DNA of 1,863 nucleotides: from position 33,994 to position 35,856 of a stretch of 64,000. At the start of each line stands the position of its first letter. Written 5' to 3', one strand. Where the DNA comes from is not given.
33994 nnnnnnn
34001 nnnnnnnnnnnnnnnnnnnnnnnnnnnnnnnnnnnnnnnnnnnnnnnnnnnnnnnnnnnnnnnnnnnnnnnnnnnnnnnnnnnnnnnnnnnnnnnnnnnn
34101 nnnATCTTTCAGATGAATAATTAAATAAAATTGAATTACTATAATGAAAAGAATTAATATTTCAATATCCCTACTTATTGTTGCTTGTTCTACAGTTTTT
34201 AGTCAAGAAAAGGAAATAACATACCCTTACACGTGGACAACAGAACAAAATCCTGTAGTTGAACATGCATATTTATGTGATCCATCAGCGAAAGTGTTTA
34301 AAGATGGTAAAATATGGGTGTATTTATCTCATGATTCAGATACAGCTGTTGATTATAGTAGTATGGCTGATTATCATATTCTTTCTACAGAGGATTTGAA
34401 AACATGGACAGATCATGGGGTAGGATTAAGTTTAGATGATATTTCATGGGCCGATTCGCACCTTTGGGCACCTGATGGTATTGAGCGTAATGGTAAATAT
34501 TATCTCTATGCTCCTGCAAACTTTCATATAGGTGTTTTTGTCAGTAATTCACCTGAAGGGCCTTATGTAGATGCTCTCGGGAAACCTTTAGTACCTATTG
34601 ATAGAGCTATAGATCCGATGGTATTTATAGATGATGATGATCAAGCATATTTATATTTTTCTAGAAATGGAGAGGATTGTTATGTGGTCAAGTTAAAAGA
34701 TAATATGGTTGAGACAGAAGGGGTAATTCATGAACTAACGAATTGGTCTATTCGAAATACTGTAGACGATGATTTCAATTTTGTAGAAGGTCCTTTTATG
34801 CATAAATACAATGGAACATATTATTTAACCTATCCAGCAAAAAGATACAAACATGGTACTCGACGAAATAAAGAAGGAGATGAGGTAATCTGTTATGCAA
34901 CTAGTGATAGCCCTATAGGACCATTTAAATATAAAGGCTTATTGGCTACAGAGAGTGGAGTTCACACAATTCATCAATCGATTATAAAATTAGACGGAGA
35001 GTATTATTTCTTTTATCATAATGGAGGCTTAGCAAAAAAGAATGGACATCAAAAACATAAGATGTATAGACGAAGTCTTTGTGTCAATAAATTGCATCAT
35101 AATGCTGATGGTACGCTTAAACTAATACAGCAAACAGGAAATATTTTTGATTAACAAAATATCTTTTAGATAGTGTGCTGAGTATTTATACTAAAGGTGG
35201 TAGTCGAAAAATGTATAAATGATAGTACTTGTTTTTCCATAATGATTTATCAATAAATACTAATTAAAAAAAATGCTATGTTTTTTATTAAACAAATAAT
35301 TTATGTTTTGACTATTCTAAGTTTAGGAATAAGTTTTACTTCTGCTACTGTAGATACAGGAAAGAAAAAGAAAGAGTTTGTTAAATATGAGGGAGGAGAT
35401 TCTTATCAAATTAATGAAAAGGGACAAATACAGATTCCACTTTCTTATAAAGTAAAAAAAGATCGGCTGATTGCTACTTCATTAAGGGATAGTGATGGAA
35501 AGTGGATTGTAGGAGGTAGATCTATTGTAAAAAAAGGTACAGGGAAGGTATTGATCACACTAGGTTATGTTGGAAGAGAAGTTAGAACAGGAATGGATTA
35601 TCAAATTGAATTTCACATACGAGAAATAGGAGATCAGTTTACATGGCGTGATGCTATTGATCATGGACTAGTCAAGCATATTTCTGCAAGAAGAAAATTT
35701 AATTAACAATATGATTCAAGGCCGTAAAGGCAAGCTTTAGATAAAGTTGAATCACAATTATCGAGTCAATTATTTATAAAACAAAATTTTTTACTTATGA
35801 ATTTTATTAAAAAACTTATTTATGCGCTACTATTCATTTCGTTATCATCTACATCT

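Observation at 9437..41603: Marine PUL with a gene set pointing to chondroitin/dermatan-sulfate-like proteoglycans, using TRAP uptake and several unassigned proteins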

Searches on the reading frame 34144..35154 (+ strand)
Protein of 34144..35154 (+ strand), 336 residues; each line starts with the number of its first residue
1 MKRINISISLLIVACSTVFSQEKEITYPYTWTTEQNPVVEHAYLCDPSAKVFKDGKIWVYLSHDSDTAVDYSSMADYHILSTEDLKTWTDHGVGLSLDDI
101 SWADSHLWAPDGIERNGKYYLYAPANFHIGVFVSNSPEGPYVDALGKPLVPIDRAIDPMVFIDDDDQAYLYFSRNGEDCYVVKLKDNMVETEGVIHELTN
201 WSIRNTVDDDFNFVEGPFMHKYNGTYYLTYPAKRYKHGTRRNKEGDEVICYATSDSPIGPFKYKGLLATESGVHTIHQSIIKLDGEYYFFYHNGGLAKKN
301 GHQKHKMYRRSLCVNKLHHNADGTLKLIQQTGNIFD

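Call 4: search_protein_families(library=pfam, proteins=[window:34144-35154:+], max_evalue=0.01)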
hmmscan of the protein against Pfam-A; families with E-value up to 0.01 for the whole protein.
window:34144-35154:+ (336 aa): 2 families
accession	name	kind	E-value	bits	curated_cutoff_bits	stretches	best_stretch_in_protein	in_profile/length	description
PF04616.20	Glyco_hydro_43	-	1.2e-37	130.2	32.2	1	35-324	2-287/288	Glycosyl hydrolases family 43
PF04041.19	Glyco_hydro_130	-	0.00052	19.5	26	1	205-292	90-174/320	beta-1,4-mannooligosaccharide phosphorylase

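Call 18: search_solved_structures(query=window:34144-35154:+, max_evalue=0.00001)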
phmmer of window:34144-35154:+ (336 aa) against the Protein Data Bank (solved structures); distinct sequences matched with E-value up to 0.00001: 18.
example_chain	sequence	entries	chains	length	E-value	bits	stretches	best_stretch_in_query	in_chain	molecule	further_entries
4nov_A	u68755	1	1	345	6e-60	206.5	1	32-329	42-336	Xylosidase/arabinofuranosidase Xsa43E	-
8hcj_D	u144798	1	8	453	2.1e-52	181.7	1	34-333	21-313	Xylan 1,4-beta-xylosidase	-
9x3m_A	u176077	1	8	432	5e-52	180.5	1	35-333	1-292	Xylan 1,4-beta-xylosidase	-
5glk_A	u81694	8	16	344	1.9e-49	172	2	35-173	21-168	Glycoside hydrolase family 43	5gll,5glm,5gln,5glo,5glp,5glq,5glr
5a8c_A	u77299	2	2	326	2.1e-49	171.9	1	35-330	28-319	CARBOHYDRATE BINDING FAMILY 6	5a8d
3qed_A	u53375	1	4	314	2e-44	155.5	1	34-331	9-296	Beta-xylosidase/alpha-L-arabinfuranosidase, gly43N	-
3qee_A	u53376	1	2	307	3.1e-44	154.9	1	35-331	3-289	Beta-xylosidase/alpha-L-arabinfuranosidase, gly43N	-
3qef_A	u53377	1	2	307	2.9e-43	151.6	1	35-331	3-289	Beta-xylosidase/alpha-L-arabinfuranosidase, gly43N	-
6xn0_A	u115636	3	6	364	3.7e-43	151.3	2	34-173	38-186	Xylosidase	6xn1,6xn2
4mlg_A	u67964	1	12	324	1.1e-40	143.1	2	38-173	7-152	Beta-xylosidase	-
3c7g_A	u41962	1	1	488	5.1e-26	94.9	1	35-327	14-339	Endo-1,4-beta-xylanase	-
3c7e_A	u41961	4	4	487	5.6e-26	94.8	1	35-327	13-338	Endo-1,4-beta-xylanase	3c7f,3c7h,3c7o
3kst_A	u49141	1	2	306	3.3e-23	85.7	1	77-264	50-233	Endo-1,4-beta-xylanase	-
3qz4_A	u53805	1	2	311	1.1e-16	64.3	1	65-328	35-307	Endo-1,4-beta-xylanase D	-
5c0p_A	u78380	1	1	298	8.3e-12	48.2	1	72-193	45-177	Endo-arabinase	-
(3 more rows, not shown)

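Call 67: search_protein_families(library=ncbifam, proteins=[window:34144-35154:+], max_evalue=0.00001)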
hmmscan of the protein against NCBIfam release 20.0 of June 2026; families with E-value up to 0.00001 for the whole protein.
window:34144-35154:+ (336 aa): 0 families

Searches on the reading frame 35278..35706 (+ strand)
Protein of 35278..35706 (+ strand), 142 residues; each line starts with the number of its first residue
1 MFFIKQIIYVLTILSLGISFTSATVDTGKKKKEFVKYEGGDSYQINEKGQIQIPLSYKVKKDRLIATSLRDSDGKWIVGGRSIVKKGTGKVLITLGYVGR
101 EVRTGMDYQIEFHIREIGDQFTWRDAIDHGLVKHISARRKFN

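Call 4: search_protein_families(library=pfam, proteins=[window:35278-35706:+], max_evalue=0.01)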
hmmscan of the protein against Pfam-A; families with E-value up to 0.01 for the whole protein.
window:35278-35706:+ (142 aa): 0 families

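Call 17: search_protein_families(library=ncbifam, proteins=[window:35278-35706:+], max_evalue=0.01)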
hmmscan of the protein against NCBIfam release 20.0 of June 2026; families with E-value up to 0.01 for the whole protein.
window:35278-35706:+ (142 aa): 0 families
